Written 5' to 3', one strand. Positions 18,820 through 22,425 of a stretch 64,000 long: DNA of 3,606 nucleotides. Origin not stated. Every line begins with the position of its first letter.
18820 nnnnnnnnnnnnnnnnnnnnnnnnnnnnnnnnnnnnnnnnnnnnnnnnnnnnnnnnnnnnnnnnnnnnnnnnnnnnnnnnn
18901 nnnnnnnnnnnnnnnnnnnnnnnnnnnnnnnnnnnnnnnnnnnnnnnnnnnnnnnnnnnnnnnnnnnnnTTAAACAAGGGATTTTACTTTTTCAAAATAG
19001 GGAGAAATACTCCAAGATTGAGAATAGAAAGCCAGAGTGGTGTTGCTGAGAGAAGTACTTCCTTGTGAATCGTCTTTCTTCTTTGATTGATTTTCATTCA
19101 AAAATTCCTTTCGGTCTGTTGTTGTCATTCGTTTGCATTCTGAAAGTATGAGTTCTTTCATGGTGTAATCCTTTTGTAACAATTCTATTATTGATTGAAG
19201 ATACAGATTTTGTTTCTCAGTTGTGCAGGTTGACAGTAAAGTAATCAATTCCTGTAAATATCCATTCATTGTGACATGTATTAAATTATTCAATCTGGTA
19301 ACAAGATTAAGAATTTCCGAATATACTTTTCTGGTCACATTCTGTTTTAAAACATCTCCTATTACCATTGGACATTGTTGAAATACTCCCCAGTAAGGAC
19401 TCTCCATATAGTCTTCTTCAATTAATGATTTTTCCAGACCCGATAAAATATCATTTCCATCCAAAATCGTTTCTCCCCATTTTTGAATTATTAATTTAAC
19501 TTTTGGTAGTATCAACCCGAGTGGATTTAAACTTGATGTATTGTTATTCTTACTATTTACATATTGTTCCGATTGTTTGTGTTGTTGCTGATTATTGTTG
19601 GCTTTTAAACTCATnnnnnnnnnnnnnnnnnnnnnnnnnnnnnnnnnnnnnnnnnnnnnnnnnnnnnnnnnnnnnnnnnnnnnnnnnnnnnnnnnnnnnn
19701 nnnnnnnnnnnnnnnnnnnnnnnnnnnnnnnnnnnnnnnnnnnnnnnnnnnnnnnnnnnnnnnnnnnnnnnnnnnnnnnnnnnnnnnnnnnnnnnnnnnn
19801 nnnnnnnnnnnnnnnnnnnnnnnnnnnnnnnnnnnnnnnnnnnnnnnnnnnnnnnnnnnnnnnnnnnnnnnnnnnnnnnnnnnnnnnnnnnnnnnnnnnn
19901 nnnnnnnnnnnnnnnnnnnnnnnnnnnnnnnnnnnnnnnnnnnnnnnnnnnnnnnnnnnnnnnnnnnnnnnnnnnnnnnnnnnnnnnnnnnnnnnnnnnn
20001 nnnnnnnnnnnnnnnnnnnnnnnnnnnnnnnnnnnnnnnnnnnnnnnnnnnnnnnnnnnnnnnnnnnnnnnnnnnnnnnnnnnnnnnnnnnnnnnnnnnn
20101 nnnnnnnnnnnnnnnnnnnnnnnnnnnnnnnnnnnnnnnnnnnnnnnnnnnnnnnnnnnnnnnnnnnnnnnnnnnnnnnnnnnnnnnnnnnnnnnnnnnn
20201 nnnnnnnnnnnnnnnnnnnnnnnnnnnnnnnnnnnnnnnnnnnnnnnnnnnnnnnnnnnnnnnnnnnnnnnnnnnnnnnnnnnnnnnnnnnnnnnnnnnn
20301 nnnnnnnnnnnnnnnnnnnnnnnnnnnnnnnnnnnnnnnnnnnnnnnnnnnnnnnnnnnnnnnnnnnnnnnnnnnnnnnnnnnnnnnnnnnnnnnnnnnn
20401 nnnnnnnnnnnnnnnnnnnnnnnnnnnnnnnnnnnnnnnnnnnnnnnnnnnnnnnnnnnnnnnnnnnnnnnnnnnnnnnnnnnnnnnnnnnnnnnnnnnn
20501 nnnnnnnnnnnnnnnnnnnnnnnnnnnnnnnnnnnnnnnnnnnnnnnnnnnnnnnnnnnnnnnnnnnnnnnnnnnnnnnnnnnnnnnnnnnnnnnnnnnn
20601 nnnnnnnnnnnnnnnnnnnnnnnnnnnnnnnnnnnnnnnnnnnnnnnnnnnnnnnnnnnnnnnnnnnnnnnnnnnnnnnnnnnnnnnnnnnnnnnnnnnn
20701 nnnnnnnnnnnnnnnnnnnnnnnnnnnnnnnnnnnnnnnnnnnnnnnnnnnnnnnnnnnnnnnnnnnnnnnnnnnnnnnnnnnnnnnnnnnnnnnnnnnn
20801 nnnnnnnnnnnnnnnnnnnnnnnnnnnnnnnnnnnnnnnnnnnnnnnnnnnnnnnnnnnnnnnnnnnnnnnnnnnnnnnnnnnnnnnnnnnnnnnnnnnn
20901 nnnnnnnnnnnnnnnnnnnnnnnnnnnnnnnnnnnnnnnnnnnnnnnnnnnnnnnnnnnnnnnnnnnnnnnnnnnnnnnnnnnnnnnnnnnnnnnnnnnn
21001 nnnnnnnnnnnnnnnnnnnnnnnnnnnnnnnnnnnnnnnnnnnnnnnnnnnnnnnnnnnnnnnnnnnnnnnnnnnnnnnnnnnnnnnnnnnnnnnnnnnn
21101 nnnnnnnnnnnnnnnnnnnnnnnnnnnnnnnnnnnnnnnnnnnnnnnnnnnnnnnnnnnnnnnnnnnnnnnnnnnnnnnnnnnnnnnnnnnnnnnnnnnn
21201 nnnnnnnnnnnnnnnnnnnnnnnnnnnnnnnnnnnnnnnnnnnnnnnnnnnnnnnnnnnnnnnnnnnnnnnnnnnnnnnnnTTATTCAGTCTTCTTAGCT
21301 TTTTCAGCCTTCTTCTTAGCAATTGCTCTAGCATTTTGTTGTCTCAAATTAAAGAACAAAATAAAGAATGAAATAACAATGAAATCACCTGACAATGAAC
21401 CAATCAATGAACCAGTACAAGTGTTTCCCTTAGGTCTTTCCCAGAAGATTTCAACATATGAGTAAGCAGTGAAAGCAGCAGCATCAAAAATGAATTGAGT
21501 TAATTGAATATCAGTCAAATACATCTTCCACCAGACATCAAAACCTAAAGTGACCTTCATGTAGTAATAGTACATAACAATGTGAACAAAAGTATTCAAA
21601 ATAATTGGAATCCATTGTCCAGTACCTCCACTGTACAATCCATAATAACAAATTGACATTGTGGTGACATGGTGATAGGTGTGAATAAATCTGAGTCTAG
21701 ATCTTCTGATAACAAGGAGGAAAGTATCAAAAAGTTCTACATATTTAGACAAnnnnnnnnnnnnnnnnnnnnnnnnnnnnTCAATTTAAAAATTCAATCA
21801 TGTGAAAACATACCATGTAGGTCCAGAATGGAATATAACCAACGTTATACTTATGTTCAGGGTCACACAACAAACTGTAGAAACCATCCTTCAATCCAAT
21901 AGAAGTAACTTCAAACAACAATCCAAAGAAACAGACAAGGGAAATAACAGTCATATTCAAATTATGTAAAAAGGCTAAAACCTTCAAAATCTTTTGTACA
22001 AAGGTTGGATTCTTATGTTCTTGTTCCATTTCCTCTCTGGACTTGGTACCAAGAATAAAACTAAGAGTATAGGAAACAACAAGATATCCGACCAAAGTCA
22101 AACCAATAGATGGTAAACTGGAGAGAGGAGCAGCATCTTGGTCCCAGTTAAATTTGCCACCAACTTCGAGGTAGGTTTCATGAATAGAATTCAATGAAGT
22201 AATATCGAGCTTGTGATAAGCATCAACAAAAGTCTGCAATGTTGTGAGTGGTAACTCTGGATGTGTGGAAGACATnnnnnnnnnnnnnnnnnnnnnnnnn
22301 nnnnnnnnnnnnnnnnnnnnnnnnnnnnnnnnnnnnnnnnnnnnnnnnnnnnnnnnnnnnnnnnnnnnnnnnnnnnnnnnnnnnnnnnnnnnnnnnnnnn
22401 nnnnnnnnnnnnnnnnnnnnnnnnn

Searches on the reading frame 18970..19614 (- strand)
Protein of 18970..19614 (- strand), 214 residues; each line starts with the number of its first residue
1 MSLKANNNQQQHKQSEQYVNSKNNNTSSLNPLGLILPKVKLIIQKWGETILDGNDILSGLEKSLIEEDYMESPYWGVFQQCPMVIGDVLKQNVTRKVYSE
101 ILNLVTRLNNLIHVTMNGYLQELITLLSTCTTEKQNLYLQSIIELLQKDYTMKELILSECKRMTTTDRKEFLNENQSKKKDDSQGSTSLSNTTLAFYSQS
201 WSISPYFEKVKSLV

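Call 86: search_protein_families(library=pfam, proteins=[window:18970-19614:-], max_evalue=0.001)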
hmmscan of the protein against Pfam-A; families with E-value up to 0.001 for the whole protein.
window:18970-19614:- (214 aa): 1 family
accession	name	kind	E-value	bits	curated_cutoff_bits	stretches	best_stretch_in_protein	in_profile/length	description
PF20317.4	HTH_60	-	0.00031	21.5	24.1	1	114-177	55-114/140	Helix-turn-helix domain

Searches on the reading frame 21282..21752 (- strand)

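Call 86: search_protein_families(library=pfam, proteins=[window:21282-21752:-], max_evalue=0.001)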
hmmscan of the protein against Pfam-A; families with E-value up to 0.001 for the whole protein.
window:21282-21752:- (156 aa): 1 family
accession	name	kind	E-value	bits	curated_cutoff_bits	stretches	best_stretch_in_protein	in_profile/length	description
PF01151.23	ELO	-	6.2e-38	131.2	27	1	1-141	95-234/242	GNS1/SUR4 family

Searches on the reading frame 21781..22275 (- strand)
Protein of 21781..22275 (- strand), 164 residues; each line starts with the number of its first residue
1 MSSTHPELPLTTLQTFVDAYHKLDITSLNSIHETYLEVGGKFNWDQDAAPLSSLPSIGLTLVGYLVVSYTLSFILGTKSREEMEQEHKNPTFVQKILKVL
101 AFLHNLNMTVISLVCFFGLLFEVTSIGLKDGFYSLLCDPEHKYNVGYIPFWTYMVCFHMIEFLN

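Call 86: search_protein_families(library=pfam, proteins=[window:21781-22275:-], max_evalue=0.001)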
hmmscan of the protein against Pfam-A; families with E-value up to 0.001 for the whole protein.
window:21781-22275:- (164 aa): 1 family
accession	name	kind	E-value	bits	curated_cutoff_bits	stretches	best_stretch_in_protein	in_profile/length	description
PF01151.23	ELO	-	8.1e-08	32.6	27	1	61-157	8-95/242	GNS1/SUR4 family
